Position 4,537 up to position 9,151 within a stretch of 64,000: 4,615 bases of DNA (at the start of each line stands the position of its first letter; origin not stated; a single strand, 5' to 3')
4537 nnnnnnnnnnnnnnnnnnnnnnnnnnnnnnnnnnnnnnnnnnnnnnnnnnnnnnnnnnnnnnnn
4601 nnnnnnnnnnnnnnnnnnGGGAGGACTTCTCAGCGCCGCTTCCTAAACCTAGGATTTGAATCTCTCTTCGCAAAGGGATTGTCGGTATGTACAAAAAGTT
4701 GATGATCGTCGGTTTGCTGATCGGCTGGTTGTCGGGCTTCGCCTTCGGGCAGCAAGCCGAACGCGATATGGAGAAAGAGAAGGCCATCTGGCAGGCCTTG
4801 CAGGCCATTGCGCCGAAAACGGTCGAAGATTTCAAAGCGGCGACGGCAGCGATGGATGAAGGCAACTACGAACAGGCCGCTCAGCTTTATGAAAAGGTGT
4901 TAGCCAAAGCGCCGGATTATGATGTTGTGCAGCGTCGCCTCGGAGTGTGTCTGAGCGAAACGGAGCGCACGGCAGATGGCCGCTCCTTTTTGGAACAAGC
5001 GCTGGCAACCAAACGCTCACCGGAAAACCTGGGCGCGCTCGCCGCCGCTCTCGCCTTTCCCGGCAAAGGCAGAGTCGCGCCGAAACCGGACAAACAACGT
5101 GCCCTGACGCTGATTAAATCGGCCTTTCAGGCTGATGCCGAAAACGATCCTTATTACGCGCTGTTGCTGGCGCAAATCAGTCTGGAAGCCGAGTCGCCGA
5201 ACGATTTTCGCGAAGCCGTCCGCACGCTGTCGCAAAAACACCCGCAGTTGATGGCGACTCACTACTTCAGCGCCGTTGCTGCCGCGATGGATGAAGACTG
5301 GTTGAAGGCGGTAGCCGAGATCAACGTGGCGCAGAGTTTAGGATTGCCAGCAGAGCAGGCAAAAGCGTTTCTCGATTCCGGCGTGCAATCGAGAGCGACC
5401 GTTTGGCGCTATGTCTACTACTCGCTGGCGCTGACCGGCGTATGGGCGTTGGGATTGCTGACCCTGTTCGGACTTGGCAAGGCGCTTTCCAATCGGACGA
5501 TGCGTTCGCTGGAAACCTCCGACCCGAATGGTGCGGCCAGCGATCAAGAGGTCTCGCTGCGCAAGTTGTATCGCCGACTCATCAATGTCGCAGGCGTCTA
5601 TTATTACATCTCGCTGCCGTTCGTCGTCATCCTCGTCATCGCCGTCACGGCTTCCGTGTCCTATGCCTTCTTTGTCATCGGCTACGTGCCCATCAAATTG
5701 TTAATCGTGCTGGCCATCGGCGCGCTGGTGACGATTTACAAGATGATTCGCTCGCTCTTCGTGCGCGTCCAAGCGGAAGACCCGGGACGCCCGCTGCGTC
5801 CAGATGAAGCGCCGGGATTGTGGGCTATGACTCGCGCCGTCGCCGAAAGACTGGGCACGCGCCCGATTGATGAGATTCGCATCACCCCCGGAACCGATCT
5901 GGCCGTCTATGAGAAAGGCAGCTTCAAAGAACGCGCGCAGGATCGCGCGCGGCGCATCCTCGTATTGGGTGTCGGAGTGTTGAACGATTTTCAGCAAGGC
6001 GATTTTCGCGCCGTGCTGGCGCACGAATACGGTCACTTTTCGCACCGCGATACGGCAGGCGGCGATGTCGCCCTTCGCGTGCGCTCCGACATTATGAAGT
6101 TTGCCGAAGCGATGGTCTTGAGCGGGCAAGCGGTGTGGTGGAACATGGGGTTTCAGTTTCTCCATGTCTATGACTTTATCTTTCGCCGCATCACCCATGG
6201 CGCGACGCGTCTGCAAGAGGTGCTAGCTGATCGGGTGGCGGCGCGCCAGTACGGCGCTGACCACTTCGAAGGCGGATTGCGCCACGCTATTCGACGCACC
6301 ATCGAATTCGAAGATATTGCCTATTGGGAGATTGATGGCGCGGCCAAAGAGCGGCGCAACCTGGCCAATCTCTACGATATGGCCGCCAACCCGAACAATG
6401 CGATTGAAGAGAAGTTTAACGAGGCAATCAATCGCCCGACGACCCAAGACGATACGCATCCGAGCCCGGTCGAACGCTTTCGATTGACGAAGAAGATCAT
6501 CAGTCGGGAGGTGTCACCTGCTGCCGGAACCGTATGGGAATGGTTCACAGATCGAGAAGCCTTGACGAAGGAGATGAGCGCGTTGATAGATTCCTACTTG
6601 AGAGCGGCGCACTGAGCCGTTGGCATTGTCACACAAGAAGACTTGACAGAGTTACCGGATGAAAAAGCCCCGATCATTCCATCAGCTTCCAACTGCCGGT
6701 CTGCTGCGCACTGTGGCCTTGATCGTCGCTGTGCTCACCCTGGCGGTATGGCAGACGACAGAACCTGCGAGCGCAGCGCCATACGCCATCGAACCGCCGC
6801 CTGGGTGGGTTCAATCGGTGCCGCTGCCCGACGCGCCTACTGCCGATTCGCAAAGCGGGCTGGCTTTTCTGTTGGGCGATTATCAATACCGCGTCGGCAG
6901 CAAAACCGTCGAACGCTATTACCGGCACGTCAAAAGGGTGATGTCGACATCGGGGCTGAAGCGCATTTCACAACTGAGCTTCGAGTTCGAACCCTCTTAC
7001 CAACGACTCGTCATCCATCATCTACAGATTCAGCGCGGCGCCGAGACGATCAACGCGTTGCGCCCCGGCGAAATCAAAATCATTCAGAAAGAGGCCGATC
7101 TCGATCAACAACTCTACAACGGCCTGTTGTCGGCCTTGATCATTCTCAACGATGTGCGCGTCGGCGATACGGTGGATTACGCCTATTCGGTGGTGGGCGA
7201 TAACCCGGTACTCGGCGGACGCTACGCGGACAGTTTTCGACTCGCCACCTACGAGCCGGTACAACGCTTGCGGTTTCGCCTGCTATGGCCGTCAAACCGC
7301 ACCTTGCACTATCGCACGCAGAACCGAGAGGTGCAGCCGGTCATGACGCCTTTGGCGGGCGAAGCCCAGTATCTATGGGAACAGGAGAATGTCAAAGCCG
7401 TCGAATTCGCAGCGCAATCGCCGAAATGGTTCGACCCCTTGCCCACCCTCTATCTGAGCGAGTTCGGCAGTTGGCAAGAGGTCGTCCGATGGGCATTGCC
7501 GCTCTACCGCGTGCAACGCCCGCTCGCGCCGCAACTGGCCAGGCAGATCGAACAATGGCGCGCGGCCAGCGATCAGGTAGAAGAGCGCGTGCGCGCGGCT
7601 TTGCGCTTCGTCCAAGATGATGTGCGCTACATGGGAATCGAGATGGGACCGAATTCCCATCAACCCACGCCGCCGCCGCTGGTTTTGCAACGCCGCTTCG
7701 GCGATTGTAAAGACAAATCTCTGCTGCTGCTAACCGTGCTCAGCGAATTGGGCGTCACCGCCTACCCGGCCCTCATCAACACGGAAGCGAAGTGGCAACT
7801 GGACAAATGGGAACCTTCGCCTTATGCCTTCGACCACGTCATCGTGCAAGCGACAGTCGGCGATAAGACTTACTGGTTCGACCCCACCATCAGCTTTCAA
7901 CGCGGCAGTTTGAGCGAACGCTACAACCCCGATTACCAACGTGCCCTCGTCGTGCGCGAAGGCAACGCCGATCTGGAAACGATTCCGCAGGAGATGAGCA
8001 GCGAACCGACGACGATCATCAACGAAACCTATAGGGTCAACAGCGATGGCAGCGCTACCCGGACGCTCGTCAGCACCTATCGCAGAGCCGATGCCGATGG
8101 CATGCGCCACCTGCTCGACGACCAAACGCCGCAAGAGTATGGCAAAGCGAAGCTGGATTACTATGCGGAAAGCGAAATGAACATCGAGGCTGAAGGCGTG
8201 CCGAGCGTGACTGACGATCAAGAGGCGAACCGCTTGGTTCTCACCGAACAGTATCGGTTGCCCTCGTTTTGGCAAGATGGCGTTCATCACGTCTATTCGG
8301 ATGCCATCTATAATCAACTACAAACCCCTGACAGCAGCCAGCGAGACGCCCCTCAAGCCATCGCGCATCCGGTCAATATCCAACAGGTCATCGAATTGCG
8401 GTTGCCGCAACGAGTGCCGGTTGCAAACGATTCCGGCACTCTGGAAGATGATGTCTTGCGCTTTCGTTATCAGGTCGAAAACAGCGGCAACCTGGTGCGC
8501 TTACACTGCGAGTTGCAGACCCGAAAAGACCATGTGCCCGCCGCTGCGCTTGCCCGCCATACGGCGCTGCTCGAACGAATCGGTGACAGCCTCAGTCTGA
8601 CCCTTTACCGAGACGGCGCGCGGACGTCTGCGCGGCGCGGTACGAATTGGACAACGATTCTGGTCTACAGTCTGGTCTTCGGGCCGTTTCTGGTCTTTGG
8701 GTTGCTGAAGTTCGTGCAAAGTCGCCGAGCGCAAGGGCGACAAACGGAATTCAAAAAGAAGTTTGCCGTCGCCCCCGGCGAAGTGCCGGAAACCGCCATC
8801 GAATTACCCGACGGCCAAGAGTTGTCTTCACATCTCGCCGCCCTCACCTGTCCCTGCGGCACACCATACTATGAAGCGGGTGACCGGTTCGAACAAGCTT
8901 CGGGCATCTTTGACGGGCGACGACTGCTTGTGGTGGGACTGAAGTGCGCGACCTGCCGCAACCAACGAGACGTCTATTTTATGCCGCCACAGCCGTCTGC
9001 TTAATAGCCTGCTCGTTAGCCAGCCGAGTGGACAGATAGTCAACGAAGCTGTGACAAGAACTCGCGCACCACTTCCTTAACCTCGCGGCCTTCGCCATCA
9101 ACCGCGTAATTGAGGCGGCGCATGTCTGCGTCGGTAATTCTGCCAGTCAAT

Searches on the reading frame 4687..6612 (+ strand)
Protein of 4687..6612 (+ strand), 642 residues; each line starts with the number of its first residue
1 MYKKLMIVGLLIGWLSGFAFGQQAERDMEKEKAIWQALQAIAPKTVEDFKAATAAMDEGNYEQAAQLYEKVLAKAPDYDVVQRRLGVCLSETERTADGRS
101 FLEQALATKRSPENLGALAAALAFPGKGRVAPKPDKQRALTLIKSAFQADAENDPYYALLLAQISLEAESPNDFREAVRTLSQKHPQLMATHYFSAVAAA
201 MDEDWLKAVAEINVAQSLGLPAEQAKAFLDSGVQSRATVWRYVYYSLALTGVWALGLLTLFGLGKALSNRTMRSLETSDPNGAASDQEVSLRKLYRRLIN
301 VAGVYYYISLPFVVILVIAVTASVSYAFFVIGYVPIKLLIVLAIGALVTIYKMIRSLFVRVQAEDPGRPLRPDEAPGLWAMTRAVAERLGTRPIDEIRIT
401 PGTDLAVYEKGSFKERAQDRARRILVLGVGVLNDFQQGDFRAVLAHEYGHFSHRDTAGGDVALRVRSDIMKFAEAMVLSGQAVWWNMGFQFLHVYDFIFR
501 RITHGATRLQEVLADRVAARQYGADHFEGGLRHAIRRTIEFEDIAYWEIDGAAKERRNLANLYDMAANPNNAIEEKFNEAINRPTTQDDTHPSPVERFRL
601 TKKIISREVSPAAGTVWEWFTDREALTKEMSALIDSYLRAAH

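Call 58: search_protein_families(library=pfam, proteins=[window:4687-6612:+], max_evalue=5)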
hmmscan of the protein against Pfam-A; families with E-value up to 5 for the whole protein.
window:4687-6612:+ (642 aa): 19 families
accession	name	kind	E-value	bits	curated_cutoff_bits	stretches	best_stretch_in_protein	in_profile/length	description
PF14559.12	TPR_19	-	2e-11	44.5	25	2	55-122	1-68/68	Tetratricopeptide repeat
PF01435.24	Peptidase_M48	-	6.9e-09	36.2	20.3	1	427-599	51-180/186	Peptidase family M48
PF24575.1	TPR_Slam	-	1.5e-05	25.8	35.2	1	45-95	47-97/104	Surface lipoprotein assembly modifier, N-terminal TPR repeats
PF13432.12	TPR_16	-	2e-05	25.4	32.7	1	50-109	2-59/65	Tetratricopeptide repeat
PF07719.23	TPR_2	-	6.5e-05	23.2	27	1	51-78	7-34/34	Tetratricopeptide repeat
PF09613.16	HrpB1_HrpK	-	0.00024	21.2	29.3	1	15-113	15-112/126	Bacterial type III secretion protein (HrpB1_HrpK)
PF20308.4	TPR-S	-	0.00049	21.1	27.6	1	60-121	1-60/102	Tetratricopeptide Repeats-Sensor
PF13424.12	TPR_12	-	0.0016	19.1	30.1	1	52-110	10-76/77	Tetratricopeptide repeat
PF13176.12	TPR_7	-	0.0016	18.8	27.9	1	54-77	8-31/36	Tetratricopeptide repeat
PF13428.12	TPR_14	-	0.0045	18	23.5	1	51-86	7-42/44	Tetratricopeptide repeat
PF00515.34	TPR_1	-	0.005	17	27.8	1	53-78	9-34/34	Tetratricopeptide repeat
PF13174.12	TPR_6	-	0.012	16.7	26.3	1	49-77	4-32/33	Tetratricopeptide repeat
PF13414.12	TPR_11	-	0.015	15.4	26.8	1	56-86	5-35/42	TPR repeat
PF13181.12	TPR_8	-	0.042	14.5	25.7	1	51-73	7-29/34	Tetratricopeptide repeat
PF15280.11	BORA_N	-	0.059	13.4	27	1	560-604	77-121/225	Protein aurora borealis N-terminus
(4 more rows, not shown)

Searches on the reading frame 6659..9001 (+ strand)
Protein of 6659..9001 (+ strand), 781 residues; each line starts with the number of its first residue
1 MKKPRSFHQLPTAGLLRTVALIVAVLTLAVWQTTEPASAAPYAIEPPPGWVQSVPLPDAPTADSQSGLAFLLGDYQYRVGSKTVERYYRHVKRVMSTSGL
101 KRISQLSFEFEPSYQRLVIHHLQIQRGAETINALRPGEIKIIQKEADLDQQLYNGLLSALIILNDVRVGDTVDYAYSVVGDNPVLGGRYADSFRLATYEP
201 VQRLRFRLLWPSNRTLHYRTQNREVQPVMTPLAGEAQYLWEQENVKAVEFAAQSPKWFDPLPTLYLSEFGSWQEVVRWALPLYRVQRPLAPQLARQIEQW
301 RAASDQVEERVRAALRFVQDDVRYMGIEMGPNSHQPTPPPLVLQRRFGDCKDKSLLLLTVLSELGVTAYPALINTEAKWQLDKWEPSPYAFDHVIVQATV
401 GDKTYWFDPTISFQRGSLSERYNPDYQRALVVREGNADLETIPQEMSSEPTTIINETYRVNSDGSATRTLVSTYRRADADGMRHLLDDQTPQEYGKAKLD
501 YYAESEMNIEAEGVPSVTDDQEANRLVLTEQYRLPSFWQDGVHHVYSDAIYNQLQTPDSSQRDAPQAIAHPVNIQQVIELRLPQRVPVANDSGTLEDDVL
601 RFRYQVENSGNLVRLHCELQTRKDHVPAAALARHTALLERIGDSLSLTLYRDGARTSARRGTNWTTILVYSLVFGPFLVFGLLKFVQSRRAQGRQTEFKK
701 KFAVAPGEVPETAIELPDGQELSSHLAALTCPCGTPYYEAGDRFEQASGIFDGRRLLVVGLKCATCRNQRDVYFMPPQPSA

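Call 58: search_protein_families(library=pfam, proteins=[window:6659-9001:+], max_evalue=5)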
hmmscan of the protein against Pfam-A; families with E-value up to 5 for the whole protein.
window:6659-9001:+ (781 aa): 2 families
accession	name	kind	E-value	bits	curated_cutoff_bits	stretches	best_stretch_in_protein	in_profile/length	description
PF12969.12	DUF3857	-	3.1e-40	138.4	24.6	1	82-248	3-169/170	Domain of Unknown Function with PDB structure (DUF3857)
PF01841.26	Transglut_core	-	0.019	15.7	23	1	302-380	10-84/108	Transglutaminase-like superfamily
